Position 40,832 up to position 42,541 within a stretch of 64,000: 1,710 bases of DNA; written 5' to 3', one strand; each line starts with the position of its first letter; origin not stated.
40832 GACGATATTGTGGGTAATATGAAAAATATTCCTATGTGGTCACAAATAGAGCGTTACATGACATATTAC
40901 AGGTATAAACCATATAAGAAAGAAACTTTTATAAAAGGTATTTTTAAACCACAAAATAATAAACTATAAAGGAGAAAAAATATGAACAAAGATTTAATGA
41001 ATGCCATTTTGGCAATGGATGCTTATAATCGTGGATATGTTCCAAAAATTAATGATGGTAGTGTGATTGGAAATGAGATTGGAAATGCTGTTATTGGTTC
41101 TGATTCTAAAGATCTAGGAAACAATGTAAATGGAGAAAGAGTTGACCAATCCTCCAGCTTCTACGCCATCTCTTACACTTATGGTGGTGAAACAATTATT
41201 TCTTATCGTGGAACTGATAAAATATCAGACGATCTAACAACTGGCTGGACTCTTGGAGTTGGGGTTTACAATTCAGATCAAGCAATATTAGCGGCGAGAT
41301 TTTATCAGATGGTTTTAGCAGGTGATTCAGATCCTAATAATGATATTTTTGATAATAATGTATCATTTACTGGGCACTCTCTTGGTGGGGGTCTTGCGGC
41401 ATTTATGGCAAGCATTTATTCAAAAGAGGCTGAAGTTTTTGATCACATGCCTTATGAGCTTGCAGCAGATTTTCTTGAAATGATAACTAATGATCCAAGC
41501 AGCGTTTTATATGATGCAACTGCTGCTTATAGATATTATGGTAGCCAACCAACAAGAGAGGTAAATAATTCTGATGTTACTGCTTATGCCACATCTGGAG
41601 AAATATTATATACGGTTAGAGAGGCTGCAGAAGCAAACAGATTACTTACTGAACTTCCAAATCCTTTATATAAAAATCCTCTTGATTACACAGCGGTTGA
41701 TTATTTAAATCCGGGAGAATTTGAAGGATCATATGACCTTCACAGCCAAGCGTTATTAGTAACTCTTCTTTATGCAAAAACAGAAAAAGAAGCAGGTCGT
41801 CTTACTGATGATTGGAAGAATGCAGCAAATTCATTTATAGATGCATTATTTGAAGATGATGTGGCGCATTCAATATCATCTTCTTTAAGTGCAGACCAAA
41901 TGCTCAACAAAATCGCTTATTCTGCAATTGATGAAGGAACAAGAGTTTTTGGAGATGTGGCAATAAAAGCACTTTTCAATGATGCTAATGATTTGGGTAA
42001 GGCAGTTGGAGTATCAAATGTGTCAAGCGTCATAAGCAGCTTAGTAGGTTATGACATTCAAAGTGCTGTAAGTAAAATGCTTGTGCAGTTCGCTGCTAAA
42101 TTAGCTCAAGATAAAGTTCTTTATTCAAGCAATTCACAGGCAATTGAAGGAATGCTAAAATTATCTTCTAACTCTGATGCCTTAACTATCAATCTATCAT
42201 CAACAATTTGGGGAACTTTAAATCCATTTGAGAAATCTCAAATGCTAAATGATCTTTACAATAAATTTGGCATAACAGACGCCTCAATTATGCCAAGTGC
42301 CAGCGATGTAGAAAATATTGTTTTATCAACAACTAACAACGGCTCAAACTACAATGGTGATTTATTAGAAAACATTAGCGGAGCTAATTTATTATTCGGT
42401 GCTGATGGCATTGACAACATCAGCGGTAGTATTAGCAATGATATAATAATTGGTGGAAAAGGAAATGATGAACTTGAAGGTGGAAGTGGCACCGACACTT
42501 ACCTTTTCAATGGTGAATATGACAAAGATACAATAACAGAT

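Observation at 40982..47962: RTX-lipase built from five iterations of a 'T1SS C-terminal target'-like module, with no T1SS genes nearby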

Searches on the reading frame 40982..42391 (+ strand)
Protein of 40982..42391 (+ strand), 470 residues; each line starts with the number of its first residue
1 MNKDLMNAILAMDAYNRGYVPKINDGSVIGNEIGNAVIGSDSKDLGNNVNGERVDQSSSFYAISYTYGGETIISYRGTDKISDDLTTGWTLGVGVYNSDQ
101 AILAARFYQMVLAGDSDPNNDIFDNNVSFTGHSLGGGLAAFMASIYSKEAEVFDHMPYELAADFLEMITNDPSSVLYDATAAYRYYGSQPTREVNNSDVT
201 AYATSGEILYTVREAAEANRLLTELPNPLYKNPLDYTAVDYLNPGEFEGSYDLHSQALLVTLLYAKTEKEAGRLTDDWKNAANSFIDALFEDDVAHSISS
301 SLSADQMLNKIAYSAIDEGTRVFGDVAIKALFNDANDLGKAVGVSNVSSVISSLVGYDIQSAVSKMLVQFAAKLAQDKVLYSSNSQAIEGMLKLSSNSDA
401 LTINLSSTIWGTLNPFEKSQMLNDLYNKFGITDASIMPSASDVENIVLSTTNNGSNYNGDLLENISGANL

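Call 17: find_homologous_proteins(query=window:40982-42391:+, max_evalue=0.001)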
Query window:40982-42391:+ (470 aa): 106 proteins with E <= 0.001 among 8000 candidates.
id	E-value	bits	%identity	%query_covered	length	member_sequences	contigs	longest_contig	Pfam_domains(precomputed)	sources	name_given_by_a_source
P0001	5.8e-76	274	42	96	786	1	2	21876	PF26363.2,PF00353.26,PF26745.1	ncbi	-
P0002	1.1e-69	254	43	87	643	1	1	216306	PF26363.2,PF00353.26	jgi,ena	-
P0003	8.8e-64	234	39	87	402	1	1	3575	PF26363.2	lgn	-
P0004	9.2e-64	234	37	93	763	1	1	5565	PF01764.32,PF26363.2,PF00353.26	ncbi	ncbi:MAG: hypothetical protein ABL901_20620, partial [Hyphomicrobiaceae bacterium]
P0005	8.9e-53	198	36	88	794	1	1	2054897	PF26363.2,PF11187.15,PF00353.26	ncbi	ncbi:MAG: hypothetical protein R3D71_10020 [Rickettsiales bacterium]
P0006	3.4e-52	196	39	87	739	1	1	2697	PF26363.2,PF00353.26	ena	-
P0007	1.1e-51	194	36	87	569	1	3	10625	PF26363.2,PF00353.26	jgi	jgi:hypothetical protein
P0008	4.5e-51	192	38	87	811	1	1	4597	PF11187.15,PF00353.26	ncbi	-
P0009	9.5e-51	191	35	96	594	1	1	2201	PF26363.2,PF00353.26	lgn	-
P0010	9.2e-50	188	35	86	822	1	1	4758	PF26363.2,PF00353.26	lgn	-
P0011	2.7e-49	186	43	71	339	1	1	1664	PF26363.2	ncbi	-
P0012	4.2e-49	186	36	87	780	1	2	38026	PF26363.2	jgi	jgi:hypothetical protein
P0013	4.8e-49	186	35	97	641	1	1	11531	PF26363.2,PF00353.26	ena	-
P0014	5.6e-49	185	36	85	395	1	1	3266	PF26363.2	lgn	-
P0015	8.7e-49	185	36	87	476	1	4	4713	PF26363.2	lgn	-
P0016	2.0e-48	183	36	92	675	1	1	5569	PF26363.2,PF11187.15,PF00353.26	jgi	jgi:hypothetical protein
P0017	3.3e-48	183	36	84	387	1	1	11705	PF26363.2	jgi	jgi:hypothetical protein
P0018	3.6e-48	183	36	87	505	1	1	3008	PF26363.2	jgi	jgi:hypothetical protein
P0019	5.5e-48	182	34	88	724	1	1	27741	PF26363.2,PF00353.26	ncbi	ncbi:MAG: hypothetical protein Rhims3KO_36180 [Hyphomicrobiales bacterium]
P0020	1.4e-47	181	40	72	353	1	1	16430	PF26363.2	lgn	-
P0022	4.3e-47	179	40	71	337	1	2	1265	PF26363.2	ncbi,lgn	-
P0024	6.2e-47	179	36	87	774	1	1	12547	PF26363.2,PF00353.26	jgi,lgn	jgi:Ca2+-binding RTX toxin-like protein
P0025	1.3e-46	177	36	87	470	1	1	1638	PF26363.2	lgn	-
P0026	2.2e-46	177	41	33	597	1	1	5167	PF26363.2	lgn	-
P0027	8.0e-46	175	32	93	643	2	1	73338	PF26363.2,PF00353.26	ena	-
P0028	1.3e-45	174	36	77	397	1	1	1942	PF26363.2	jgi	jgi:hypothetical protein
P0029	1.3e-45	174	36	92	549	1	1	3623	PF26363.2,PF00353.26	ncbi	-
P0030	3.7e-45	173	37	73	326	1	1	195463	PF26363.2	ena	-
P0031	8.3e-45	172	37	82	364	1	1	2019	PF26363.2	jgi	jgi:hypothetical protein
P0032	1.0e-44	171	33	87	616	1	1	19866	PF26363.2,PF00353.26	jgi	jgi:hypothetical protein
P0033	2.4e-44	170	34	86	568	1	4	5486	PF26363.2,PF11187.15,PF00353.26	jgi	jgi:Ca2+-binding RTX toxin-like protein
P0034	1.1e-43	168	34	88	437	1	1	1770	PF26363.2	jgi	jgi:hypothetical protein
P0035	9.6e-43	165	33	85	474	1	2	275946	PF26363.2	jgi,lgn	-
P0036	1.2e-42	164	32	93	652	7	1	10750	PF26363.2,PF00353.26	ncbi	-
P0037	1.9e-42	164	35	92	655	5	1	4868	PF26363.2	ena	-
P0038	1.0e-41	161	34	91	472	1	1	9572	PF26363.2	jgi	jgi:hypothetical protein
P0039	1.4e-40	158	34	87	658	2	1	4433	PF26363.2,PF00353.26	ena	-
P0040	5.1e-40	156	34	84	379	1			PF26363.2,PF11187.15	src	-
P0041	4.4e-39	153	32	80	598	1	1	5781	PF26363.2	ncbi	ncbi:MAG: hypothetical protein ABL908_04445 [Hyphomicrobium sp.]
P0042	4.8e-39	153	34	87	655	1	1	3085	PF26363.2,PF00353.26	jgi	-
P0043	3.0e-38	150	38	34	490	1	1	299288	PF26363.2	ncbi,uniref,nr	ncbi:hypothetical protein [Chelativorans sp. M5D2P16]|uniref:hypothetical protein n=1 Tax=Chelativor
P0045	6.8e-38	149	35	80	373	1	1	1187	PF26363.2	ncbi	ncbi:MAG: hypothetical protein ACREGC_03040, partial [Minisyncoccia bacterium]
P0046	1.3e-37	148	34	88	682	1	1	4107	PF26363.2,PF00353.26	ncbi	-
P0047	1.5e-37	148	33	91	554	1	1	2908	PF26363.2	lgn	-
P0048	1.8e-37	147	35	87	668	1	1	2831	PF26363.2,PF00353.26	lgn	-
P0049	3.7e-37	146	37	61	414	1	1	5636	PF26363.2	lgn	-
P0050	7.1e-37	145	32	88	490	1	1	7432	PF26363.2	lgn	-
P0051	7.3e-37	145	34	77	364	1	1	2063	PF01764.32,PF26363.2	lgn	-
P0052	1.3e-36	145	35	70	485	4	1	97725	PF26363.2,PF00353.26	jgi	jgi:hypothetical protein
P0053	1.6e-36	144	34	87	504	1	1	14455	PF26363.2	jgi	jgi:hypothetical protein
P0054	8.3e-36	142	33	90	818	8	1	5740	PF26363.2,PF00353.26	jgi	jgi:Ca2+-binding RTX toxin-like protein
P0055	1.3e-35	141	33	87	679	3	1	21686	PF26363.2,PF00353.26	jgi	jgi:hypothetical protein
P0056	2.2e-35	141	31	97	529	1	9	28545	PF26363.2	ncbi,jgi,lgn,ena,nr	ncbi:MAG: hypothetical protein KDJ50_04170 [Alphaproteobacteria bacterium]|nr:hypothetical protein [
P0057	3.0e-35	140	35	87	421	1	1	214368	PF26363.2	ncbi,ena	-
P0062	2.6e-34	137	34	84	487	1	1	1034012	PF01764.32,PF26363.2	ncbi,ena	-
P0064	3.1e-33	133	33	88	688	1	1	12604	PF26363.2,PF00353.26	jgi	jgi:RTX calcium-binding nonapeptide repeat (4 copies)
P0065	5.1e-33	133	32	87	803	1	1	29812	PF26363.2,PF00353.26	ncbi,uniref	ncbi:hypothetical protein [Nitratireductor sp. GCM10026969]|uniref:hypothetical protein n=1 Tax=Nitr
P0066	1.1e-32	132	34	69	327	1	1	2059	PF26363.2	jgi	jgi:pimeloyl-ACP methyl ester carboxylesterase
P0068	1.8e-32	131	33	87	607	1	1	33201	PF26363.2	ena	-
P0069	6.0e-32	129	32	69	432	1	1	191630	PF26363.2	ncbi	ncbi:MAG: hypothetical protein R3E13_11965 [Alphaproteobacteria bacterium]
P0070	8.8e-32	129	35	68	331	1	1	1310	PF26363.2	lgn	-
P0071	2.8e-31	127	31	87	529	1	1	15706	PF26363.2,PF11187.15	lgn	-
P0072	2.9e-31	127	36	69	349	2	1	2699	PF26363.2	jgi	jgi:hypothetical protein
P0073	3.5e-31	127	32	73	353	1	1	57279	PF26363.2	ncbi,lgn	-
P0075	8.7e-31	125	33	79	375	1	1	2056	PF26363.2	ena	-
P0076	1.3e-29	121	31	87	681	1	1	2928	PF26363.2,PF00353.26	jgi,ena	-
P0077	2.4e-29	121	27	87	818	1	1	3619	PF26363.2,PF00353.26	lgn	-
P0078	6.7e-29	119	34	63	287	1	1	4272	PF26363.2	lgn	-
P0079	2.6e-28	117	40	33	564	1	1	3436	PF26363.2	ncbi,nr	ncbi:MAG: hypothetical protein J0L55_15675, partial [Caulobacterales bacterium]|nr:hypothetical prot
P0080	3.5e-28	117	35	72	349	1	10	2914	PF26363.2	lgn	-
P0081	5.4e-28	116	41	36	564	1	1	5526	PF26363.2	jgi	jgi:hypothetical protein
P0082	6.6e-27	113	29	87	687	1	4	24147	PF26363.2,PF00353.26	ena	-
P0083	1.8e-26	111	30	87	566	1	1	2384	PF26363.2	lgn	-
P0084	2.2e-26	111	42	35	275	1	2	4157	PF01764.32,PF26363.2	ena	-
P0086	2.3e-25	107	32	87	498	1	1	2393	PF01764.32,PF26363.2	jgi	jgi:hypothetical protein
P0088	6.5e-23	99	31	71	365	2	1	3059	PF26363.2,PF11187.15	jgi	-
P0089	9.1e-23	99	36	32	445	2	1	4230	PF26363.2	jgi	jgi:hypothetical protein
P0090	9.8e-23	99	37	34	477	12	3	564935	PF26363.2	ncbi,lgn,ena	ncbi:hypothetical protein ACJMQP_02135 [Rhodopseudomonas palustris]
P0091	2.5e-22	98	31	79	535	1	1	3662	PF01764.32,PF26363.2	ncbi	ncbi:MAG TPA: hypothetical protein VF547_10550, partial [Allosphingosinicella sp.]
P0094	1.4e-20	92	36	57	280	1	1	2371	PF26363.2,PF11187.15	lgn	-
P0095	4.4e-18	84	39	33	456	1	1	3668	PF26363.2,PF11187.15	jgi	jgi:Protein of unknown function (DUF2974).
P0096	8.4e-18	83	33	63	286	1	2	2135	PF26363.2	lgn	-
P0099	3.9e-12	64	32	45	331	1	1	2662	PF26363.2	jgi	jgi:hypothetical protein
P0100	1.0e-11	63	32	45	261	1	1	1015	PF26363.2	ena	-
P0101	2.7e-10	58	30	47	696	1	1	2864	PF26363.2,PF11187.15,PF00353.26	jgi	jgi:RTX calcium-binding nonapeptide repeat (4 copies)/Protein of unknown function (DUF2974)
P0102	1.9e-8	52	30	61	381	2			PF01764.32,PF26363.2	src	-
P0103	2.3e-6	45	29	47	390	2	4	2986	PF26363.2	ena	-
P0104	4.1e-5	41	38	24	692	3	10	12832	PF26363.2,PF00353.26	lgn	-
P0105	6.3e-5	40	33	18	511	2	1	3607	PF01764.32,PF26363.2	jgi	jgi:hypothetical protein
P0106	6.6e-4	37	26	48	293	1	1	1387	PF01764.32,PF26363.2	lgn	-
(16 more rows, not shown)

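Call 25: search_protein_families(library=ncbifam, proteins=[window:40982-42391:+], max_evalue=0.01)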
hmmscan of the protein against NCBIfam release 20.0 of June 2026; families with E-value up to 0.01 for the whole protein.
window:40982-42391:+ (470 aa): 1 family
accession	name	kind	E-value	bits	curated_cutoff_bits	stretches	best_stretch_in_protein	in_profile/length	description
NF047388.1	SA1320_fam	subfamily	2e-05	23.2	230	1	69-148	1-74/644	SA1320 family protein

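Call 34: predict_structure(alignment_id=A2)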
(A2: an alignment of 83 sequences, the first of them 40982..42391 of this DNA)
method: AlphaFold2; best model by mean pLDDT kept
length: 470 residues; sequences in the alignment: 83
mean_pLDDT: 88.3   pTM: 0.91
mean pLDDT of the five models: 88.3, 87.5, 87.1, 86.7, 86.6
residues with pLDDT >= 90: 319; 70-90: 100; 50-70: 30; < 50: 21
segments of 3 or more residues with pLDDT < 50: 224-232, 458-460, 462-470
pLDDT, mean of each block of 10 residues (from residue 1): 97 95 89 98 96 94 98 90 75 92 96 75 95 97 98 95 96 96 94 95 91 80 47 61 72 95 96 95 94 95 97 98 98 97 86 69 95 97 96 95 91 81 87 87 90 62 40
secondary structure, 60 per line:
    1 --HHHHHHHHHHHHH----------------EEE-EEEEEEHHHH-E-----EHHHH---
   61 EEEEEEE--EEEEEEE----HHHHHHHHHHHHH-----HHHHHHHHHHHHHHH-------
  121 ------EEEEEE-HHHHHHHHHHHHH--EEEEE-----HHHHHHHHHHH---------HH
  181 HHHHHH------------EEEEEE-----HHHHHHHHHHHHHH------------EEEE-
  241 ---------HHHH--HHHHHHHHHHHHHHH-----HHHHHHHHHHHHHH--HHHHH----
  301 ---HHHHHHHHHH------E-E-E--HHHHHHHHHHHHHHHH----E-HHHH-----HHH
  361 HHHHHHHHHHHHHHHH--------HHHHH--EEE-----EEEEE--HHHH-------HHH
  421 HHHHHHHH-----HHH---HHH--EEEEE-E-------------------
elements in order: H3-15 E32-34 E36-41 H42-45 H54-57 E61-67 E70-76 H81-93 H99-113 E127-132 H134-146 E149-153 H159-169 H179-186 E199-204 H210-223 E236-239 H250-253 H256-270 H276-289 H292-296 H304-313 H327-342 H349-352 H358-376 H385-389 E392-394 E400-404 H407-410 H418-428 E445-449

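Call 37: find_related_loci(query=A2, collection=genome_contigs, flank=10000)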
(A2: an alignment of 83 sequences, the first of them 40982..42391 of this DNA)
Query A2 (470 aa) in genome_contigs; peptide patterns used: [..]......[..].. (x = any residue, [..] = any of these).
599 stretches matched a pattern (row limit reached: there are more); 75 encode a relative of the query (tblastn E <= 1e-3); 75 distinct loci.
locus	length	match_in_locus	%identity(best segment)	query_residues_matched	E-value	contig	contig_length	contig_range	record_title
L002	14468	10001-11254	38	1-410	5e-60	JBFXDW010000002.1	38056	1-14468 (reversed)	MAG: Bdellovibrionales bacterium isolate CA_2019_TPIn_101 NODE_3327_length_38056_cov_5.167629_TPIn, whole genome shotgun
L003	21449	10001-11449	32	1-433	2e-47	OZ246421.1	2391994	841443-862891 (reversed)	MAG: uncultured Micavibrio sp. isolate SRP062349_co2_90 genome assembly, chromosome: 1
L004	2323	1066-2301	35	1-410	6e-46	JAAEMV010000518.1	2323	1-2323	MAG: Planctomycetaceae bacterium isolate Bse_15 BseG_CONTIG1340739, whole genome shotgun sequence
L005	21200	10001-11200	32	1-410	1e-44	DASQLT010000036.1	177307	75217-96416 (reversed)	MAG TPA_asm: Allosphingosinicella sp. isolate SMAG_U11945 k141_1459090, whole genome shotgun sequence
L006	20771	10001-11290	30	1-437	4e-42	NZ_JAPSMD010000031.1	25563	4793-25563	Falsiroseomonas oryzae strain MO-31 MO-31.00031, whole genome shotgun sequence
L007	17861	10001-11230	33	4-414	4e-46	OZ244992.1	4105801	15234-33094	MAG: Nitrospirales bacterium isolate 1935713a-f4d8-487d-9b37-0ace22a13f9c genome assembly, chromosome: 1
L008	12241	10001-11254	33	1-414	3e-48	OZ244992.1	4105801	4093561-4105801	MAG: Nitrospirales bacterium isolate 1935713a-f4d8-487d-9b37-0ace22a13f9c genome assembly, chromosome: 1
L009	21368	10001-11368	31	1-413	3e-35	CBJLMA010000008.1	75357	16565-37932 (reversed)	MAG TPA_asm: uncultured Sphingomonas sp. isolate SRR27822708_binner23_Refined_17 genome assembly, contig: ERZ27339041.14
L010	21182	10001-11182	35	1-410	2e-53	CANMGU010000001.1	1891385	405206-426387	uncultured Sphingomonadaceae bacterium isolate 3-285-G.fasta genome assembly, contig: NODE_1, whole genome shotgun seque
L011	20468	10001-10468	46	1-162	2e-33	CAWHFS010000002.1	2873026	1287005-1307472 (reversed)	MAG: uncultured Alphaproteobacteria bacterium isolate MFD00822.bin.1.254 genome assembly, contig: contig_44053, whole ge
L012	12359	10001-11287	29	2-410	9e-32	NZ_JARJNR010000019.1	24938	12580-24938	Frigidibacter sp. SD6-1 strain SD6 Scaffold19_1, whole genome shotgun sequence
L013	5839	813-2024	28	2-433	2e-29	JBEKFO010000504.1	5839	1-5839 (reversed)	MAG: Roseiarcus sp. isolate SPRUCE 231 SPRUCE_231_504, whole genome shotgun sequence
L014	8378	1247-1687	44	1-151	3e-25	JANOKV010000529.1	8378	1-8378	MAG: Hyphomicrobiales bacterium isolate VAR_45_metabat_391 VAR_45_k141_1387861, whole genome shotgun sequence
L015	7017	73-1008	29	124-424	8e-25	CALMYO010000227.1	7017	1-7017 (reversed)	MAG TPA_asm: uncultured Rhodobacteraceae bacterium isolate SRR2107183_bin.57_CONCOCT_v1.1_MAG genome assembly, contig: E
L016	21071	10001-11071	28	59-410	1e-23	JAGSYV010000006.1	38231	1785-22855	MAG: Proteobacteria bacterium isolate CTSoil_107 scaffold_55, whole genome shotgun sequence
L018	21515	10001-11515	35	1-410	7e-21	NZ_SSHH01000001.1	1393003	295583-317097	Alteraurantiacibacter aquimixticola strain SSKS-13 contig1, whole genome shotgun sequence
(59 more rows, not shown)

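Call 39: fold_search(model_id=the predicted structure, library=pdb)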
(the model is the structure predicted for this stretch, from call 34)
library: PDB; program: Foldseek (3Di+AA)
matches with E <= 10: 385; with E <= 0.001: 1
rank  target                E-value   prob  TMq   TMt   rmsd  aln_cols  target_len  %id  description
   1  9cys_A                6.2e-05  1.00  0.30  0.48   8.1       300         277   17  Toxin/immunity complex for a T6SS lipase effector from E. cloacae (released 2024-08-14)
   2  4fle                  7.6e-03  0.99  0.14  0.30   9.8       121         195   18  Crystal structure of the esterase YqiA (YE3661) from Yersinia enterocolitica, Northeast Structural Genomics Consortium T (released 2012-08-08)
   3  2hm7                  2.4e-02  0.75  0.22  0.30  12.3       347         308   11  Crystal Structure Analysis of the G84S EST2 mutant (released 2007-06-26)
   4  7z2v_B                2.5e-02  0.89  0.17  0.27  11.9       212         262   11  Ferulic acid esterase variant S114A from Lactobacillus buchneri (released 2022-11-30)
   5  6jzl_B                2.5e-02  0.80  0.19  0.29  12.8       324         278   12  S-formylglutathione hydrolase homolog from a psychrophilic bacterium of Shewanella frigidimarina (released 2019-09-04)
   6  6a0w                  3.2e-02  0.99  0.23  0.36   7.8       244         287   13  Crystal structure of lipase from Rhizopus microsporus var. chinensis (released 2019-10-09)
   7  7z2x_A                3.5e-02  0.85  0.17  0.27  11.6       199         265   14  Wild-type ferulic acid esterase from Lactobacillus buchneri (released 2022-11-30)
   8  2yh2_B                4.3e-02  0.54  0.20  0.27  14.3       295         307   14  Pyrobaculum calidifontis esterase monoclinic form (released 2011-05-18)
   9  7z2x_B                4.7e-02  0.90  0.14  0.24  11.9       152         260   15  Wild-type ferulic acid esterase from Lactobacillus buchneri (released 2022-11-30)
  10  7z2u_A                5.0e-02  0.82  0.16  0.27  11.6       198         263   13  Wild-type ferulic acid esterase from Lactobacillus buchneri in complex with ferulate (released 2022-11-30)
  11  2yh2_D                5.0e-02  0.57  0.20  0.28  14.6       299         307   12  Pyrobaculum calidifontis esterase monoclinic form (released 2011-05-18)
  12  2yh2_C                5.0e-02  0.54  0.22  0.30  14.2       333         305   13  Pyrobaculum calidifontis esterase monoclinic form (released 2011-05-18)
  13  1u4n                  5.0e-02  0.38  0.17  0.24  14.3       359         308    9  Crystal Structure Analysis of the M211S/R215L EST2 mutant (released 2004-10-05)
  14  7z2v_A                5.2e-02  0.63  0.14  0.23  14.6       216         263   13  Ferulic acid esterase variant S114A from Lactobacillus buchneri (released 2022-11-30)
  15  3zwq_B                5.2e-02  0.44  0.19  0.26  14.9       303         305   12  HYPERTHERMOPHILIC ESTERASE FROM THE ARCHEON PYROBACULUM CALIDIFONTIS (released 2011-08-17)
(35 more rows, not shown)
